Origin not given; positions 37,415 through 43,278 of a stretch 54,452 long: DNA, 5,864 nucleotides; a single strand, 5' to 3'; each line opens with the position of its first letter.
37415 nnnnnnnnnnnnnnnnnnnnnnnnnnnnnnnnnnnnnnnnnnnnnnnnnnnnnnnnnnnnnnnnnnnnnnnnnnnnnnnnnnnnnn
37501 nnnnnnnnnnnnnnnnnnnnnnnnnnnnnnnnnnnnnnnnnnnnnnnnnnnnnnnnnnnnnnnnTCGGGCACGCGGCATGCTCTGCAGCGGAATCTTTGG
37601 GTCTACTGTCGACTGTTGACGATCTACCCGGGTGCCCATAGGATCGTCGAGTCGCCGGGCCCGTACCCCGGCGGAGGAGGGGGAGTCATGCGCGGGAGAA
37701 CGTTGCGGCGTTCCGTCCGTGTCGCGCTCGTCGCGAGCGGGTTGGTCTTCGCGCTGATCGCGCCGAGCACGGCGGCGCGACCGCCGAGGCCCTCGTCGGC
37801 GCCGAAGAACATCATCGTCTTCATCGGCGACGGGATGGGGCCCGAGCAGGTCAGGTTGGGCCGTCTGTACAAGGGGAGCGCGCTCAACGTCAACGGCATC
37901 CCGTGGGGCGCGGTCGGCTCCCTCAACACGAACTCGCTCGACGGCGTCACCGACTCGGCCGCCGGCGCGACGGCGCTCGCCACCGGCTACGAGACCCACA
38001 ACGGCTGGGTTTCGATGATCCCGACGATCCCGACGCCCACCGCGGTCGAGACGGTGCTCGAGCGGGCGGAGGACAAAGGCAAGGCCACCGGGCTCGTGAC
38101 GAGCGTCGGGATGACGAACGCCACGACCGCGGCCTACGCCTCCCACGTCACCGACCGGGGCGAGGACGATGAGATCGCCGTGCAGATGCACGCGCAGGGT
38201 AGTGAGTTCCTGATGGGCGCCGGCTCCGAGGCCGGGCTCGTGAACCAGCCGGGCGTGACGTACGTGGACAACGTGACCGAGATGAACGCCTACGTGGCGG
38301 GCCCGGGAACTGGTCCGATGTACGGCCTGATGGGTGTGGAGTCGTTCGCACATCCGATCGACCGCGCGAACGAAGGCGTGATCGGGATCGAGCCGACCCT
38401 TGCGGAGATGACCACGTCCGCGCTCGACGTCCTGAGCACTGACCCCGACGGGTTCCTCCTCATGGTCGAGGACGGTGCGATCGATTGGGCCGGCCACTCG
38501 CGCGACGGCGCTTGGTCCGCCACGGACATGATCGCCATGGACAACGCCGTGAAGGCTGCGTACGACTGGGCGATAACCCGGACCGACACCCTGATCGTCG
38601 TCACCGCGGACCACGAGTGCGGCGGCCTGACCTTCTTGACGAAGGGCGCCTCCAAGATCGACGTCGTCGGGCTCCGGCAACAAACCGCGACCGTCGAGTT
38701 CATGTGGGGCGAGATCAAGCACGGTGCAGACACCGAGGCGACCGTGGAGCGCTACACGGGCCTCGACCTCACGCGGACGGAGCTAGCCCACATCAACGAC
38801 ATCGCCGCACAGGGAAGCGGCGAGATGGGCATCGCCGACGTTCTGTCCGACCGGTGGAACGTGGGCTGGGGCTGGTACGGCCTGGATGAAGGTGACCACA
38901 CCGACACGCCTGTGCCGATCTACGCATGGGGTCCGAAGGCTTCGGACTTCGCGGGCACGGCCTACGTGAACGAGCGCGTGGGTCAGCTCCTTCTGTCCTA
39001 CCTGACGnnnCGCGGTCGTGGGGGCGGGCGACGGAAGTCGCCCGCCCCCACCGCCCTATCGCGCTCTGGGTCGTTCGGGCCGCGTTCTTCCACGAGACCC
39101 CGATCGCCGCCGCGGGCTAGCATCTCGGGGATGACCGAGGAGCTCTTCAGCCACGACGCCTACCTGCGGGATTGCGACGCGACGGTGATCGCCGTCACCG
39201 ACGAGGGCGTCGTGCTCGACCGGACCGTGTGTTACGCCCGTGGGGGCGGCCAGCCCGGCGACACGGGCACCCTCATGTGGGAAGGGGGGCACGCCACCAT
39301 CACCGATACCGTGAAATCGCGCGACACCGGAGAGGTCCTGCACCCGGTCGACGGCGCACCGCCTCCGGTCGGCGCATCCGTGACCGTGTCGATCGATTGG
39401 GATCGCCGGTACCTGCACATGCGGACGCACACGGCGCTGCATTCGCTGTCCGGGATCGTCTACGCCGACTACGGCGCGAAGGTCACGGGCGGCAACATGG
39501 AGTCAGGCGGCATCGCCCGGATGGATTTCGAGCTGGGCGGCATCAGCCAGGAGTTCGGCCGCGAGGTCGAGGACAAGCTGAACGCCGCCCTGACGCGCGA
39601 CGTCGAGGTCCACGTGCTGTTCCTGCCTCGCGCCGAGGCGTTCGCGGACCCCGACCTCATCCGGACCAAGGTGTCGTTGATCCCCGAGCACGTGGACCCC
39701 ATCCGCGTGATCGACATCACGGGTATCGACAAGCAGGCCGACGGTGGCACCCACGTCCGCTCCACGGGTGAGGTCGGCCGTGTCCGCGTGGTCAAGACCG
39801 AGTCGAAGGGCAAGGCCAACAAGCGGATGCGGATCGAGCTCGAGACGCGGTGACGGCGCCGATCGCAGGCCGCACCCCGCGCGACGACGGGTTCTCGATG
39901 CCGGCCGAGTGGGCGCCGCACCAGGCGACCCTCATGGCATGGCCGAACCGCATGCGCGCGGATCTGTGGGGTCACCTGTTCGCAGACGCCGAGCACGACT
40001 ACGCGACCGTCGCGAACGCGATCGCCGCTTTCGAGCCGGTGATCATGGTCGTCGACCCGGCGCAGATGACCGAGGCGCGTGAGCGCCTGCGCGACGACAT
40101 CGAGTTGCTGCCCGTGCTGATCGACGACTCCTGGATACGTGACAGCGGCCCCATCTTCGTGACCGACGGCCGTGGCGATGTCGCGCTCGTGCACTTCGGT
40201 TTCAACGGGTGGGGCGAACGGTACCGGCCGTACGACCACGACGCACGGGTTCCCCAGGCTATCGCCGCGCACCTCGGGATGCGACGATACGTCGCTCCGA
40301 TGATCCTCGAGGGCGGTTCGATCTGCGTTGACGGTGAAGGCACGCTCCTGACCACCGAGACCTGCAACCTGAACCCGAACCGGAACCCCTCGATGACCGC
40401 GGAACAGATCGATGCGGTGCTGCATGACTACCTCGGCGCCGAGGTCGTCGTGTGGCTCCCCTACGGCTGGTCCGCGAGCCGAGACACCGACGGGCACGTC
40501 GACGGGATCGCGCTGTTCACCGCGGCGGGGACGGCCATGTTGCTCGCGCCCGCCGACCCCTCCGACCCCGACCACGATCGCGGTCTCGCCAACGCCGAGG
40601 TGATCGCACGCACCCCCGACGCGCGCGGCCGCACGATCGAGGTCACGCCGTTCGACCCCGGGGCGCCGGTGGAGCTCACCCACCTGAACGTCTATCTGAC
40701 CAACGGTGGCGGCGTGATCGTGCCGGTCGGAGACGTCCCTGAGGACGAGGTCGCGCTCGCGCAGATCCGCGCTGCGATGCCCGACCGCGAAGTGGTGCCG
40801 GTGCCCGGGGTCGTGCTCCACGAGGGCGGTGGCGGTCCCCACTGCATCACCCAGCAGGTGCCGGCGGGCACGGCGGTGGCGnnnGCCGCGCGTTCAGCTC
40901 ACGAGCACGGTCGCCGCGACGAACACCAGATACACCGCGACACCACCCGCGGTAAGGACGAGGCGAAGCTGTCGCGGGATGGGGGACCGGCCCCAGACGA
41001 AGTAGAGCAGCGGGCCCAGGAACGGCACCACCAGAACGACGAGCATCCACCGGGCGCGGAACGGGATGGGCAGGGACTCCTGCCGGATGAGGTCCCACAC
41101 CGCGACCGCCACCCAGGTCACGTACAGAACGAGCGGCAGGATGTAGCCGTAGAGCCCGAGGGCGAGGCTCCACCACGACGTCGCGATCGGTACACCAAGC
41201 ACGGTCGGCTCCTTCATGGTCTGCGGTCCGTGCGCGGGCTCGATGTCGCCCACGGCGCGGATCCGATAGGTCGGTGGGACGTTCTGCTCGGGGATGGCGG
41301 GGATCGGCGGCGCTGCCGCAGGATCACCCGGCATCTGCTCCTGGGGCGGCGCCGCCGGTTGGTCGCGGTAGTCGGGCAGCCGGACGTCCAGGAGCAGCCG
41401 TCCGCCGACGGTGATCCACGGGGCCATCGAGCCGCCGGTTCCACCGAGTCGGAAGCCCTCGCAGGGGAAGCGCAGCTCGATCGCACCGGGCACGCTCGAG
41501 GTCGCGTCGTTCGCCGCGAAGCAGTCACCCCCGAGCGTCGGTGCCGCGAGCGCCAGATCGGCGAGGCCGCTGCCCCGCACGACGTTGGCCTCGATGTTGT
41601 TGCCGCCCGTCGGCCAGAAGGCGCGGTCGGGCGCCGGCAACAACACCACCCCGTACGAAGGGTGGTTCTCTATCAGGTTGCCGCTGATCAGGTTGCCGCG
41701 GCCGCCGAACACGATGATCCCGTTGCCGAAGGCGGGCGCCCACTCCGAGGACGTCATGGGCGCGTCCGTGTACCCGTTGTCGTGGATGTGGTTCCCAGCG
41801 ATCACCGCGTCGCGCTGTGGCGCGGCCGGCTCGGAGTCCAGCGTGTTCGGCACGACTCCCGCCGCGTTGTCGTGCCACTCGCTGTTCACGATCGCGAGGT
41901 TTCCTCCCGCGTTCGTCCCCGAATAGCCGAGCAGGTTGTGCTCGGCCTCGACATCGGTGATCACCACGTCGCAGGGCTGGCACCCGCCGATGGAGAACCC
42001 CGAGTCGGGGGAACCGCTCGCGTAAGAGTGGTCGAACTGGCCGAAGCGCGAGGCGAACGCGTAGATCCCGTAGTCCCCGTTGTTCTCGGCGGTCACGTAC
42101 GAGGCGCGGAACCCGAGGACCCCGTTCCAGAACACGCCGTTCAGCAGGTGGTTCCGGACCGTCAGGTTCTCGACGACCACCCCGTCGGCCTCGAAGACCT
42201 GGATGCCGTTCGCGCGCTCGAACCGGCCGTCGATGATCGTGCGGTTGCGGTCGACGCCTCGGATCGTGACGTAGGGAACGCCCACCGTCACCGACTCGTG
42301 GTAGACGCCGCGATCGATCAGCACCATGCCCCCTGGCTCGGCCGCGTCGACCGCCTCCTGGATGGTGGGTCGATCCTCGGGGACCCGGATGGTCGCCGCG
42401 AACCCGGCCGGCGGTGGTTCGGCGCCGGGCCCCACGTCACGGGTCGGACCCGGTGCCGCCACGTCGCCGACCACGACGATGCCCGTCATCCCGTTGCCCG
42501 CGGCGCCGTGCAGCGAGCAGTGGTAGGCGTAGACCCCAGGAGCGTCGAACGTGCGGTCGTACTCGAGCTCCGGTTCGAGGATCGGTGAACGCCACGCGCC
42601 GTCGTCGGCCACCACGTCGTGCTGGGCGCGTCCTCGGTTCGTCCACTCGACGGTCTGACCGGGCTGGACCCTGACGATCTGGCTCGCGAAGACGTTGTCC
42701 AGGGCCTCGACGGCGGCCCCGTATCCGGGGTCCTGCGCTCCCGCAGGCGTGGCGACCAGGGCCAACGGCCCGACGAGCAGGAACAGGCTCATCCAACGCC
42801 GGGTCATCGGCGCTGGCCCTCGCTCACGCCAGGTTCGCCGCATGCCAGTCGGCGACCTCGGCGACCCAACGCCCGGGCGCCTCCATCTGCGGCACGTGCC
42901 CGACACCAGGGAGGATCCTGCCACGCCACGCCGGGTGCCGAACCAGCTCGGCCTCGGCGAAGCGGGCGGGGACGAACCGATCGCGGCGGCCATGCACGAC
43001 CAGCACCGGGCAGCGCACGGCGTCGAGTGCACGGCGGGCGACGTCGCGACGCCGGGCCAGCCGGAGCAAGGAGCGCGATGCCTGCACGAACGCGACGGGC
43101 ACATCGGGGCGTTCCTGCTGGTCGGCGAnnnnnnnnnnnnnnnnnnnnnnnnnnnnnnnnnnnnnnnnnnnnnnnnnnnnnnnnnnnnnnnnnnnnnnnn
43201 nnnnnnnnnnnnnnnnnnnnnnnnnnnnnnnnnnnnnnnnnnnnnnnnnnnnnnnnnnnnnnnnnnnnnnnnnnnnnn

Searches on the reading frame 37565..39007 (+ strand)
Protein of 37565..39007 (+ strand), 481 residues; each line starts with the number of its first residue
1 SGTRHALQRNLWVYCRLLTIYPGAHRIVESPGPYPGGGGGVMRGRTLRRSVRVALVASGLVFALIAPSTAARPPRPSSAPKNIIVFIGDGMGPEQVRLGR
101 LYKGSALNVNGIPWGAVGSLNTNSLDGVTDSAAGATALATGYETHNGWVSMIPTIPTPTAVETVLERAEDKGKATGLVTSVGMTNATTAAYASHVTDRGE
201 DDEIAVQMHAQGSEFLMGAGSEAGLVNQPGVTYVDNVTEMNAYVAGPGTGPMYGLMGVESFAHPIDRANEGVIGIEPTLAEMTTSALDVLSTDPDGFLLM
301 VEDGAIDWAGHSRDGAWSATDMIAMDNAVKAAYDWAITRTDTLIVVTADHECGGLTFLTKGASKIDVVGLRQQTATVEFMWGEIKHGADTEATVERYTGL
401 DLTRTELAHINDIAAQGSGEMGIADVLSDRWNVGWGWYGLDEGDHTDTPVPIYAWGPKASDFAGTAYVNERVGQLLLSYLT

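Call 28: search_protein_families(library=pfam, proteins=[window:37565-39007:+], max_evalue=0.0001)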
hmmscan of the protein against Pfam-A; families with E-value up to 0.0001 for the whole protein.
window:37565-39007:+ (481 aa): 1 family
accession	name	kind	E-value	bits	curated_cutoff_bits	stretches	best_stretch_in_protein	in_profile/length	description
PF00245.25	Alk_phosphatase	-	3.1e-59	201.4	24.4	2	227-467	192-409/423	Alkaline phosphatase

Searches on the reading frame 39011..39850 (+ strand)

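Call 28: search_protein_families(library=pfam, proteins=[window:39011-39850:+], max_evalue=0.0001)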
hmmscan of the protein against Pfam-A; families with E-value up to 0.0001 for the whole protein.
window:39011-39850:+ (280 aa): 2 families
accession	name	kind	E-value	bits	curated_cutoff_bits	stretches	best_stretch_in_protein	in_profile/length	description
PF07973.19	tRNA_SAD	-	6.3e-11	42.5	24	1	231-272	1-42/44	Threonyl and Alanyl tRNA synthetase second additional domain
PF01411.24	tRNA-synt_2c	-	1.5e-10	40.7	30.3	1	56-132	476-552/552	tRNA synthetases class II (A)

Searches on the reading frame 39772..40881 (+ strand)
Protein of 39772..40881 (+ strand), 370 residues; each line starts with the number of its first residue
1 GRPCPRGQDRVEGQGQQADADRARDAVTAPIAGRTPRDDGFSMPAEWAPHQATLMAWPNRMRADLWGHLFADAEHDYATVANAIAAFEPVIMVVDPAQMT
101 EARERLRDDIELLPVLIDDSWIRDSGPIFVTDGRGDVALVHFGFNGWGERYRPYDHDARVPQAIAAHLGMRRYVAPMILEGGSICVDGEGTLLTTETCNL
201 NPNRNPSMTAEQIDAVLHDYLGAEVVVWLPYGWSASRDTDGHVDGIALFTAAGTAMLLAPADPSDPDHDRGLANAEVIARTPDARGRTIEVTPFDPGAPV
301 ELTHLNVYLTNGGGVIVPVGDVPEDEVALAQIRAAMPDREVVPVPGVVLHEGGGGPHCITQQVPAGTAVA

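Call 28: search_protein_families(library=pfam, proteins=[window:39772-40881:+], max_evalue=0.0001)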
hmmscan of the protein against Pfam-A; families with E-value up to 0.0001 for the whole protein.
window:39772-40881:+ (370 aa): 1 family
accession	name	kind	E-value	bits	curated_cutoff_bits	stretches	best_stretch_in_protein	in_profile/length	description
PF04371.20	PAD_porph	-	1.8e-96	323.6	25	1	43-364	2-321/321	Porphyromonas-type peptidyl-arginine deiminase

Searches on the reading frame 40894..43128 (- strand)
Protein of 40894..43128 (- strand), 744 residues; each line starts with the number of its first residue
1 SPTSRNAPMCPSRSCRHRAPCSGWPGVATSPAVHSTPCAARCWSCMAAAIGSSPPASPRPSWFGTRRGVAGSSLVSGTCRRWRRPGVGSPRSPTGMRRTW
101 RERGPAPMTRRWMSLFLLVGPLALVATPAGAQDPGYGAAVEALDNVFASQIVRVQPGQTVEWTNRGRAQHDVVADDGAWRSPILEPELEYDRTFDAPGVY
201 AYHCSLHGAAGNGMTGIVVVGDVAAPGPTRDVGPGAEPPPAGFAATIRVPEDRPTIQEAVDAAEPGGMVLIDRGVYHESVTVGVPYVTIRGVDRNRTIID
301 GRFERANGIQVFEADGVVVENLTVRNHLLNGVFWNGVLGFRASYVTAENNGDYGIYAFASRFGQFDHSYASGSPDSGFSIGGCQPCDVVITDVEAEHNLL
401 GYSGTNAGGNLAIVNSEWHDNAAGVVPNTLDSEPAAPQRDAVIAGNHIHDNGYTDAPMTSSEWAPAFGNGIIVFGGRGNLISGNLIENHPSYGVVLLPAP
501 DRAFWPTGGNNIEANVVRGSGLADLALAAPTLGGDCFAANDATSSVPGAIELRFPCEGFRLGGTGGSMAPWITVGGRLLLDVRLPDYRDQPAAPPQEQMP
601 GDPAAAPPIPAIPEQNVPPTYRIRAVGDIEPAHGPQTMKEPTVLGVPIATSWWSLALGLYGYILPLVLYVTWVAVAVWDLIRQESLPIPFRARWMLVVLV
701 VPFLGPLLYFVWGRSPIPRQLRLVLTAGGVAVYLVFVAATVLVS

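Call 28: search_protein_families(library=pfam, proteins=[window:40894-43128:-], max_evalue=0.0001)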
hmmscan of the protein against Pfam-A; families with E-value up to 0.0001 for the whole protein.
window:40894-43128:- (744 aa): 3 families
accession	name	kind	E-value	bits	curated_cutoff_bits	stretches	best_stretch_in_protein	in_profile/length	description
PF13229.12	Beta_helix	-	1e-16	61.4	25.9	2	330-496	1-144/158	Right handed beta helix region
PF13396.11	PLDc_N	-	1.9e-08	34.5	23.3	1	674-714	4-42/42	Phospholipase_D-nuclease N-terminal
PF00127.26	Copper-bind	-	5.8e-06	27.1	21.2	1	146-220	13-98/99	Copper binding proteins, plastocyanin/azurin family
